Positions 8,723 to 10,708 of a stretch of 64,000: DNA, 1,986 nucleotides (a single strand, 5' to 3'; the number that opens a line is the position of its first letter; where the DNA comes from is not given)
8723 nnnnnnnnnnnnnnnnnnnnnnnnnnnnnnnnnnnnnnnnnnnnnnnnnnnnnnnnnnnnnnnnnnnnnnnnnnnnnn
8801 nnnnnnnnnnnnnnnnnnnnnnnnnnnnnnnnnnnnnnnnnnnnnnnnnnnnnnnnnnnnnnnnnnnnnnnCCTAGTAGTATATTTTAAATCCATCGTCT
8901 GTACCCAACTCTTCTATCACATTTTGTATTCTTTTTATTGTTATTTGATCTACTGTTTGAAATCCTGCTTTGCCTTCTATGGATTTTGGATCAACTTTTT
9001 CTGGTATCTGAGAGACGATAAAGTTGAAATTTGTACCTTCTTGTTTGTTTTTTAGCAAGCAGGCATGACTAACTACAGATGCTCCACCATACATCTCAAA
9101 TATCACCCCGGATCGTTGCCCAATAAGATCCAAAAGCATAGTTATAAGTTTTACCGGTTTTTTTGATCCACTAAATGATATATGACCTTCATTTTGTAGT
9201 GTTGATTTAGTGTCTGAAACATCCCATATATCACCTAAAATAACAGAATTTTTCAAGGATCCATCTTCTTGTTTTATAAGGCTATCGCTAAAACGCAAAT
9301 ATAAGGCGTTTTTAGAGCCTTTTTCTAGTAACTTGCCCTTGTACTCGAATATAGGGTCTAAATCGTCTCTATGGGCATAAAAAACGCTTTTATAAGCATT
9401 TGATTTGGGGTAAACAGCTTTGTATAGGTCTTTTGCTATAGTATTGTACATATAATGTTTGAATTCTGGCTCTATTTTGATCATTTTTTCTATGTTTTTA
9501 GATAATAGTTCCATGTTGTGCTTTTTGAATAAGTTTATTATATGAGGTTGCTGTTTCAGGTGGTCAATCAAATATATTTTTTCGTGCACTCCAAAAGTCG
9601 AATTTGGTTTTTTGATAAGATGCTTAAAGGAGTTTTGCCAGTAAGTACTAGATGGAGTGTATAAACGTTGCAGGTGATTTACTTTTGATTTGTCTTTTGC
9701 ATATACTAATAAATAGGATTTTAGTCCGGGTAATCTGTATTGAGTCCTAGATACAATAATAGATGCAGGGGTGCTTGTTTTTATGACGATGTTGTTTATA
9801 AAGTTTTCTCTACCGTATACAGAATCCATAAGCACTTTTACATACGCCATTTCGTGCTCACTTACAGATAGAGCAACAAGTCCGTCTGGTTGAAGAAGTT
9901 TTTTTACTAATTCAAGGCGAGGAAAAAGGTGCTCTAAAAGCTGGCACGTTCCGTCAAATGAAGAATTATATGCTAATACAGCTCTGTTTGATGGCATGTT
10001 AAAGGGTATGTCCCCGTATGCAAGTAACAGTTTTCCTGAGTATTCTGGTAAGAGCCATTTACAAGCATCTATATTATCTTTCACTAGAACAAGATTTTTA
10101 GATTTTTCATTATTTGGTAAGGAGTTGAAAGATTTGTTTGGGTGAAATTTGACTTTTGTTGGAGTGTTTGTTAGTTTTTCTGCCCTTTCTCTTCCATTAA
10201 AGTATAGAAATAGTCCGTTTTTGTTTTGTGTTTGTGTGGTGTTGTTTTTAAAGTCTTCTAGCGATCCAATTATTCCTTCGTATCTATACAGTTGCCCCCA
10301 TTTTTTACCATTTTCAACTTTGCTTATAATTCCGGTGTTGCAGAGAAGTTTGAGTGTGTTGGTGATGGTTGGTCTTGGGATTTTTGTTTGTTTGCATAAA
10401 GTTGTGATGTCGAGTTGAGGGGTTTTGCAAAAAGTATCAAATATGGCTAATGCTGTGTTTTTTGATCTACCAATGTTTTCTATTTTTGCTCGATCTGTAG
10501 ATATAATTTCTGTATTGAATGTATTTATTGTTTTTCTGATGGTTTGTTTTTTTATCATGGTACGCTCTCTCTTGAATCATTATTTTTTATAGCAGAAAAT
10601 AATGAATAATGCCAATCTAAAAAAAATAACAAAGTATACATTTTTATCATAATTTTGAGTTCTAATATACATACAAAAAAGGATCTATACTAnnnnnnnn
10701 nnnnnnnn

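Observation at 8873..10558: Winged-HTH fused to an amino-MTase fold with eroded catalytic (DIPF) and SAM-binding (YGGASVV) motifs — candidate pseudo-methyltransferase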

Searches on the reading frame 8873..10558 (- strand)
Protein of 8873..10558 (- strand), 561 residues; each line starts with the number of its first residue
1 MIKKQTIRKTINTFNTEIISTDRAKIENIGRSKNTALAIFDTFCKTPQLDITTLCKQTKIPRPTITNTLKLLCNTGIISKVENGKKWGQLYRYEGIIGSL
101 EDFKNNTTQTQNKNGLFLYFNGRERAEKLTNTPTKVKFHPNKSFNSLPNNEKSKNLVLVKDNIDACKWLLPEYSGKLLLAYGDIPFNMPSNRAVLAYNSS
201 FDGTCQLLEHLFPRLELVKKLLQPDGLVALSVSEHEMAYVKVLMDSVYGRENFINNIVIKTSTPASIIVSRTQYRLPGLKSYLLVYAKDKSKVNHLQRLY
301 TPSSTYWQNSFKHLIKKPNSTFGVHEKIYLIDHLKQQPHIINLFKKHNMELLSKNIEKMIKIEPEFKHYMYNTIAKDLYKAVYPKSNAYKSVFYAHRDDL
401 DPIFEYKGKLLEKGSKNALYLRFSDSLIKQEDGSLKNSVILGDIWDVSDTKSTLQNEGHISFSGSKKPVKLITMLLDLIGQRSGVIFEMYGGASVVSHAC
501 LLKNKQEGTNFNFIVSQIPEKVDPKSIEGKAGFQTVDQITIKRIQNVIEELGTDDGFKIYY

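Call 3: search_protein_families(library=pfam, proteins=[window:8873-10558:-], max_evalue=0.1)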
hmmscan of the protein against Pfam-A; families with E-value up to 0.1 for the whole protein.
window:8873-10558:- (561 aa): 5 families
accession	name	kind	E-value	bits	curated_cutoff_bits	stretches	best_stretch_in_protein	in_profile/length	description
PF01555.25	N6_N4_Mtase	-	2.4e-14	54.3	26.7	1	180-506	4-205/221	DNA methylase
PF12802.13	MarR_2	-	0.011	16.3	27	1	47-84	18-56/61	MarR family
PF21248.3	SoFic-like_C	-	0.019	15.6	27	0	46-86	28-68/76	Protein adenylyltransferase SoFic-like, C-terminal domain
PF01978.25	TrmB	-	0.025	14.9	25.6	1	46-85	20-59/68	Sugar-specific transcriptional regulator TrmB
PF09339.16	HTH_IclR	-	0.086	13.1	22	0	36-80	5-50/52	IclR helix-turn-helix domain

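Call 6: search_protein_families(library=ncbifam, proteins=[window:8873-10558:-], max_evalue=0.01)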
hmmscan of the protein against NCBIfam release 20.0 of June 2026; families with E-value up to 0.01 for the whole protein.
window:8873-10558:- (561 aa): 1 family
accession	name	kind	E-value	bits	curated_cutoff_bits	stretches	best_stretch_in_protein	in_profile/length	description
NF033788.1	HTH_metalloreg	subfamily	0.0037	17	55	1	34-86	11-63/77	metalloregulator ArsR/SmtB family transcription factor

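Call 7: search_protein_families(library=padloc, proteins=[window:8873-10558:-], max_evalue=0.01)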
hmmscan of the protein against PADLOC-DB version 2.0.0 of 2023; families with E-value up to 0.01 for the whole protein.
window:8873-10558:- (561 aa): 21 families
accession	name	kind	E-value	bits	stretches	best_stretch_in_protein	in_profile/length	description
PDLC03634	MTase_III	-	7.9e-43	145.2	2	208-560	174-495/621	Type III methyltransferase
PDLC03641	MTase_III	-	1.7e-38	130.6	2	208-553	185-481/657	Type III methyltransferase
PDLC03635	MTase_III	-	3.6e-34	116.5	1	149-494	213-542/708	Type III methyltransferase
PDLC03636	MTase_III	-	3.6e-27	93.4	1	142-494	31-375/575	Type III methyltransferase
PDLC03644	MTase_III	-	1.1e-26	91.7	1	144-523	28-386/542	Type III methyltransferase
PDLC03637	MTase_III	-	1.5e-20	71.3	2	466-551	401-486/513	Type III methyltransferase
PDLC03643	MTase_III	-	1.7e-16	58.4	2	211-294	1-80/465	Type III methyltransferase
PDLC03642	MTase_III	-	7.3e-15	52.6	2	146-259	74-191/528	Type III methyltransferase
PDLC03354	MTase_II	-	1.5e-14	51.8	1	155-294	61-212/425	Type II methyltransferase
PDLC03300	MTase_II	-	5.5e-13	46.6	1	196-293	78-167/302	Type II methyltransferase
PDLC03640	MTase_III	-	8.7e-13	45.5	3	403-520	313-433/654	Type III methyltransferase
PDLC03638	MTase_III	-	2.1e-12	44.2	1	157-263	382-487/816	Type III methyltransferase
PDLC03278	MTase_II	-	2.2e-11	41.8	1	213-548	52-375/390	Type II methyltransferase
PDLC03639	MTase_III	-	2.1e-10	37.5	1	152-300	85-233/639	Type III methyltransferase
PDLC03963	SoFic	-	3.6e-07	27.9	1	8-100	265-358/361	-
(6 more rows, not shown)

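Call 8: search_solved_structures(query=window:8873-10558:-, max_evalue=1, show_alignments=4)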
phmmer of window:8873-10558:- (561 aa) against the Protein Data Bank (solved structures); distinct sequences matched with E-value up to 1: 3.
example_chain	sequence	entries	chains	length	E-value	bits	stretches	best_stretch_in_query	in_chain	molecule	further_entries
4zcf_A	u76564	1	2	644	3.4e-22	81.9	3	206-285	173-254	Restriction endonuclease EcoP15I, modification subunit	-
6k0w_B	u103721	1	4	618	1.8e-19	73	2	206-296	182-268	Adenine specific DNA methyltransferase (Mod)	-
7dsu_A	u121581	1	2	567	2.8e-13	52.5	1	149-513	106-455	Mbo45V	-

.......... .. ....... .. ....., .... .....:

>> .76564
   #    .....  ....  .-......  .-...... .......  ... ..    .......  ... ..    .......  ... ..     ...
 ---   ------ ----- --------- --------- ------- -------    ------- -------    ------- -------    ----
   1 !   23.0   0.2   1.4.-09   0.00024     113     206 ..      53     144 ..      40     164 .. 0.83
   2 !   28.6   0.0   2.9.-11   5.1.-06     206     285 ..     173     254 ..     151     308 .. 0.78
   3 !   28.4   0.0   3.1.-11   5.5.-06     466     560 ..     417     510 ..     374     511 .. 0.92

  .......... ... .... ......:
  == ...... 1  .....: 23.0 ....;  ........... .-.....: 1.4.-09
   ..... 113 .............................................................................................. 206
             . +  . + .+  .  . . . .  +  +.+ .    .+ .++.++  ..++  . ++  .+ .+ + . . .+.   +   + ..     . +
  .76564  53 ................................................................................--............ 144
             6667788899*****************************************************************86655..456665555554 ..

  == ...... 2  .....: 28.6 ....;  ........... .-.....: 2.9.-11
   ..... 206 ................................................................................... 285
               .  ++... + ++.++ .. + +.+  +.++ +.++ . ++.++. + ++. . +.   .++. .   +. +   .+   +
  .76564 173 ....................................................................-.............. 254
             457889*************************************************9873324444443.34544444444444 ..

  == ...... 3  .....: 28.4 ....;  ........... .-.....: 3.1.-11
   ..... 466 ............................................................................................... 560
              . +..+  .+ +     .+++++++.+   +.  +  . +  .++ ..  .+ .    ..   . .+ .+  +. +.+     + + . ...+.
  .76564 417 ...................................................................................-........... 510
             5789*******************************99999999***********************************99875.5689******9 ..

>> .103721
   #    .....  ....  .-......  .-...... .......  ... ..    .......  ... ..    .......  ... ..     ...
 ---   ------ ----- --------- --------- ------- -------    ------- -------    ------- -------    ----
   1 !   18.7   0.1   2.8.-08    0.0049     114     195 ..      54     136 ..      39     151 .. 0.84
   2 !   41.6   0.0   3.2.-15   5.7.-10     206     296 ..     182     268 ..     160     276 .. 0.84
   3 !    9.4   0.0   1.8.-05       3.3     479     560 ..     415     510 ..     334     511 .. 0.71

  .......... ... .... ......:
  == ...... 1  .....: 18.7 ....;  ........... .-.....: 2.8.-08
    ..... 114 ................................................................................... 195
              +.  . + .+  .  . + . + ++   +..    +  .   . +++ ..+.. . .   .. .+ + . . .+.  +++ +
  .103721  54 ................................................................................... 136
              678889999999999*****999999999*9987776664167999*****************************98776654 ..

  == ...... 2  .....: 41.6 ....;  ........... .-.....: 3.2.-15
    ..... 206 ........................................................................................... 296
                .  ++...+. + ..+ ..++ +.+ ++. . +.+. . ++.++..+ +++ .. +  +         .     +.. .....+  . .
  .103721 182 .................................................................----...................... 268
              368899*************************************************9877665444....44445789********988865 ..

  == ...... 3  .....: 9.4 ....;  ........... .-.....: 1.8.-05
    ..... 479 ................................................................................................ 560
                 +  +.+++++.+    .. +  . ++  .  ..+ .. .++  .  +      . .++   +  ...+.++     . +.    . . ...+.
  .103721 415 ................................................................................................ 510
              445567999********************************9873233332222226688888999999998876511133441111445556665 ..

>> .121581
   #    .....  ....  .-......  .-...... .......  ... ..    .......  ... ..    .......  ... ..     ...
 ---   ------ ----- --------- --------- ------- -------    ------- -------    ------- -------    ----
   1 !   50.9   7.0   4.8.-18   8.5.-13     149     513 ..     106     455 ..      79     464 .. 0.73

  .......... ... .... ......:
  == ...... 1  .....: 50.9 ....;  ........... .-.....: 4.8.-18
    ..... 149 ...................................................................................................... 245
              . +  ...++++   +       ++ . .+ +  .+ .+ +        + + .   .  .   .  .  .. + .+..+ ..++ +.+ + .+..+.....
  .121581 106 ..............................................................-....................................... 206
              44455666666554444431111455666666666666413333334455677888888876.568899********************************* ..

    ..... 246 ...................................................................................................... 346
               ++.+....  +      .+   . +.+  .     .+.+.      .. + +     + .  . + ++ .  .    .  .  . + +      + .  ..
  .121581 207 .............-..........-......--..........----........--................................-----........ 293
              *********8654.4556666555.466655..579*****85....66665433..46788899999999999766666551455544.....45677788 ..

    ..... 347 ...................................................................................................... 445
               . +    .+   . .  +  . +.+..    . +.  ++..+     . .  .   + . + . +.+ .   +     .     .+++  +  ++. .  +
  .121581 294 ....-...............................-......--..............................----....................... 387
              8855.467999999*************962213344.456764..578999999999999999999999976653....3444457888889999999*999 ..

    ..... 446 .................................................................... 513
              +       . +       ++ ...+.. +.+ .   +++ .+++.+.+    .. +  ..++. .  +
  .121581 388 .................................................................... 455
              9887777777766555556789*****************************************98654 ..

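Call 9: find_homologous_proteins(query=window:8873-10558:-, max_evalue=0.00001)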
Query window:8873-10558:- (561 aa): 77 proteins with E <= 0.00001 among 8000 candidates.
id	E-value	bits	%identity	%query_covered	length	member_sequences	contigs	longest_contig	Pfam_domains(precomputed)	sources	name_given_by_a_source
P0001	0.0e+0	1261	99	100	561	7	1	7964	PF01555.25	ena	-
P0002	1.4e-275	933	72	100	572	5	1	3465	PF01555.25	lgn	-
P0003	5.0e-273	925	71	100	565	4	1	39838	PF01555.25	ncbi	-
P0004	8.8e-209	713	59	98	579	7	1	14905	PF01555.25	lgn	-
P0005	7.4e-179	614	52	99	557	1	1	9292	PF01555.25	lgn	-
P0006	6.3e-165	568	50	99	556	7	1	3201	PF01555.25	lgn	-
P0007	1.1e-164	567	50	99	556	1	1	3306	PF01555.25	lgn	-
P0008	2.0e-164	566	49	99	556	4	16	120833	PF01555.25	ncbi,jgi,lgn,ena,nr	ncbi:MAG: hypothetical protein E7007_03270 [Alphaproteobacteria bacterium]|nr:hypothetical protein [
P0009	2.3e-164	566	50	99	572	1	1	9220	PF01555.25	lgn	-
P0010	9.1e-164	564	50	97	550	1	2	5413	PF01555.25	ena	-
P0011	3.1e-163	562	49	99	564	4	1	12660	PF01555.25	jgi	-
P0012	1.4e-162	560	50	97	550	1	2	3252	PF01555.25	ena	-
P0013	2.5e-162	559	49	99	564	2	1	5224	PF01555.25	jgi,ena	-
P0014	5.3e-162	558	49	99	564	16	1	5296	PF01555.25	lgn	-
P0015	1.1e-161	557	50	97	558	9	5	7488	PF01555.25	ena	-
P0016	9.3e-158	544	48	99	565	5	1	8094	PF01555.25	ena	-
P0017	1.1e-157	544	47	99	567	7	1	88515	PF01555.25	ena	-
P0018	2.0e-157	543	49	99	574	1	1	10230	PF01555.25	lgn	-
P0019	4.4e-157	542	48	99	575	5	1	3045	PF01555.25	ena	-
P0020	4.4e-156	539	47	99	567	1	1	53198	PF01555.25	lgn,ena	-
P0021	2.0e-154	533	46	99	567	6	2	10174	PF01555.25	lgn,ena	-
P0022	7.1e-148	512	48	99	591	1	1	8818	PF01555.25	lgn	-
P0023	9.3e-146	505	46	99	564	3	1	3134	PF01555.25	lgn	-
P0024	6.1e-140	485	43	98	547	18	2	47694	PF01555.25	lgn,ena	-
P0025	1.6e-134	468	42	100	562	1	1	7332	PF13412.13,PF09339.17,PF01555.25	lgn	-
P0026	1.8e-134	467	41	100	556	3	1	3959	PF13412.13,PF01555.25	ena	-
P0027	6.4e-133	462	41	100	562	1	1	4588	PF13412.13,PF09339.17,PF01555.25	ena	-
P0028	6.4e-133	462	41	100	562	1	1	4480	PF13412.13,PF09339.17,PF01555.25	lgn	-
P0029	1.1e-132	462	42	100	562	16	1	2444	PF01555.25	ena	-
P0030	2.1e-132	461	42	100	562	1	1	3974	PF13412.13,PF09339.17,PF01555.25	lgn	-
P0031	1.1e-131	458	42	100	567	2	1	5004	PF01555.25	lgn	-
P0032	1.2e-131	458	41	100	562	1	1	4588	PF13412.13,PF09339.17,PF01555.25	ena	-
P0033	2.1e-131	457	44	99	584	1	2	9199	PF01555.25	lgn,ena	-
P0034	3.1e-131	457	43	100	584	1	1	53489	PF01555.25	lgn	-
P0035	1.6e-128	448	43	99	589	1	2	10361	PF01555.25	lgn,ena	-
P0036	7.4e-128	446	40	100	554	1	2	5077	PF01555.25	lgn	-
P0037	9.0e-128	445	43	99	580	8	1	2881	PF01555.25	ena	-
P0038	8.6e-126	439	41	99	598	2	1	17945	PF01555.25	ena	-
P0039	1.5e-125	438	42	99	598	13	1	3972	PF01555.25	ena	-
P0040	2.9e-122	427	40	96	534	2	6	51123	PF13412.13,PF02086.22,PF01555.25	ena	-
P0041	9.9e-119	415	39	99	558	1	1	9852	PF01555.25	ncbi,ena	-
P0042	5.7e-118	413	39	99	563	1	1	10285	PF01555.25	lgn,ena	-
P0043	9.1e-118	412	39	99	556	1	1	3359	PF01555.25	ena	-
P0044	1.3e-117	412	39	99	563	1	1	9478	PF01555.25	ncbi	-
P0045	3.4e-117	410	39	99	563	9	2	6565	PF01555.25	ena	-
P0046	6.5e-116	406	38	99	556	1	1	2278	PF01555.25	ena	-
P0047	1.1e-114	402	39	99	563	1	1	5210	PF01555.25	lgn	-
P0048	7.6e-114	399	38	99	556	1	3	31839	PF01555.25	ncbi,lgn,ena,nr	ncbi:MAG: site-specific DNA-methyltransferase [Alphaproteobacteria bacterium]|nr:site-specific DNA-m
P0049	7.7e-114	399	38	99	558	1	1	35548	PF01555.25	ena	-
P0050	6.1e-112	393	47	77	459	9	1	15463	PF01555.25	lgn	-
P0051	6.6e-112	393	38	99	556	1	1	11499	PF01555.25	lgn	-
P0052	8.2e-99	350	43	73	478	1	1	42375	PF01555.25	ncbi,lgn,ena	-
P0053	2.7e-41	160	28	80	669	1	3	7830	PF18273.7,PF01555.25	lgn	-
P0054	4.5e-26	110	35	27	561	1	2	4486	PF01555.25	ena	-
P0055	4.2e-25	106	26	61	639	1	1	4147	PF12564.14,PF01555.25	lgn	-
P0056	1.2e-22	98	34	19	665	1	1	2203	PF01555.25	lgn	-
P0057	1.3e-20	92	25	62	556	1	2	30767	PF01555.25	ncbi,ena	-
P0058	3.5e-20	90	22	74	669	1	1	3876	PF01555.25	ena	-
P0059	1.9e-19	88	25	62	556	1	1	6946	PF01555.25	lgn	-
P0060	1.1e-18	85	27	63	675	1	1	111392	PF12564.14,PF01555.25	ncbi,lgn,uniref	ncbi:DNA methyltransferase [Peptoniphilus sp. SGI.035]|uniref:DNA methyltransferase n=1 Tax=Peptonip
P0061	3.7e-17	80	25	64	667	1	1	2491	PF12564.14,PF01555.25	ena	-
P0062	6.4e-16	76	25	63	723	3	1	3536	PF12564.14,PF01555.25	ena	-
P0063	7.4e-16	76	26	61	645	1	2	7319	PF12564.14,PF01555.25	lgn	-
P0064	2.2e-15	74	37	25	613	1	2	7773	PF12564.14,PF01555.25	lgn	-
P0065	6.5e-15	73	22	72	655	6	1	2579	PF12564.14,PF01555.25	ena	-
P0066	7.8e-15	73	22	76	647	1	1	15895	PF01555.25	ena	-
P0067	1.7e-13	68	28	21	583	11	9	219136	PF01555.25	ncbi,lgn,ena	-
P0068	2.8e-13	67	25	79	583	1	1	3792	PF01555.25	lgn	-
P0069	3.0e-13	67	24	33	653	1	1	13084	PF01555.25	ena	-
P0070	4.0e-12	64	24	58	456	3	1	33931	PF01555.25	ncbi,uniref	ncbi:site-specific DNA-methyltransferase [Methylotenera sp.]|uniref:site-specific DNA-methyltransfer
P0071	1.3e-11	62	25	80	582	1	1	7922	PF01555.25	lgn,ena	-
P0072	4.7e-11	60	25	80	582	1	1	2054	PF01555.25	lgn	-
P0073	6.9e-10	56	31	24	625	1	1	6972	PF12564.14,PF01555.25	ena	-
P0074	1.0e-9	56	31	24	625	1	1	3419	PF12564.14,PF01555.25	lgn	-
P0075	1.0e-9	56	31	24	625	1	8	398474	PF12564.14,PF01555.25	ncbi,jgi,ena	ncbi:DNA methyltransferase [Gemella parahaemolysans]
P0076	1.0e-9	56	31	24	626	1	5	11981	PF12564.14,PF01555.25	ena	-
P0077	3.8e-6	44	28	15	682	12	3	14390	PF01555.25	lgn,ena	-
